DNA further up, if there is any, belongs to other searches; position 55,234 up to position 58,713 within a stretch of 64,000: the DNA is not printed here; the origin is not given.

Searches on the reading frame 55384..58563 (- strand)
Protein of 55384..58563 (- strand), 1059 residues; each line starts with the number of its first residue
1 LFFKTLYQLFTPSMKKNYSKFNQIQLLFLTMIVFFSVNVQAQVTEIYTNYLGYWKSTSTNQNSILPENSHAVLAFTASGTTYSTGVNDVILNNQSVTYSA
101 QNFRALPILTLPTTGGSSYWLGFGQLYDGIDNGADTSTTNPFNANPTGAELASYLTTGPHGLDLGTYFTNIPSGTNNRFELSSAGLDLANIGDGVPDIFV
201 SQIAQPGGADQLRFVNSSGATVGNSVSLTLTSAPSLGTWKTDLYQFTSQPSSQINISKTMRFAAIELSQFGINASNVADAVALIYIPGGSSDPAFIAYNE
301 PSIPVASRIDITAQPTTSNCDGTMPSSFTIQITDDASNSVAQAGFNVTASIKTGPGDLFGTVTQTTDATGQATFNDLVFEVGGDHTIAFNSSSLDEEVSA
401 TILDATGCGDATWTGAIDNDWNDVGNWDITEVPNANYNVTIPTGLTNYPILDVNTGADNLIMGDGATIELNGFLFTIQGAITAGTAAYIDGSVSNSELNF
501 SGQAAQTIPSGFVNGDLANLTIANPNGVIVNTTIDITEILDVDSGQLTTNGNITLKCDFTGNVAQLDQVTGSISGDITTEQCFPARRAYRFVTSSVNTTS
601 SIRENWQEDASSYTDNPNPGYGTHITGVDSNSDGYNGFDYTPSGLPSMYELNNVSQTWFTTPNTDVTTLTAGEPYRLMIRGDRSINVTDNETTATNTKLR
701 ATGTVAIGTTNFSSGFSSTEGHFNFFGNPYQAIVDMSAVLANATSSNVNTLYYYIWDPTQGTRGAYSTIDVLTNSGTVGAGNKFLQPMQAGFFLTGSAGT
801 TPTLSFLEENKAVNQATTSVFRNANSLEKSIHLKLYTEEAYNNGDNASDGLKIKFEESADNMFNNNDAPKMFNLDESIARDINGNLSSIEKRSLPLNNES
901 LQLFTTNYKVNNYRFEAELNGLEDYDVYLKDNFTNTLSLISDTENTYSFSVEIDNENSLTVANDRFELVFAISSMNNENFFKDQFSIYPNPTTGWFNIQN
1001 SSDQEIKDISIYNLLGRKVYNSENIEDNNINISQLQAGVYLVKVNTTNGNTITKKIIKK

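Call 80: search_protein_families(library=pfam, proteins=[window:55384-58563:-], max_evalue=1e-8)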
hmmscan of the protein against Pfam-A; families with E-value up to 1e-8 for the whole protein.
window:55384-58563:- (1059 aa): 1 family
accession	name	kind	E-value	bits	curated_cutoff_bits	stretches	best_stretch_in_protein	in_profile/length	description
PF18962.6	Por_Secre_tail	-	2.4e-17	63.4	27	1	987-1057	1-75/75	Secretion system C-terminal sorting domain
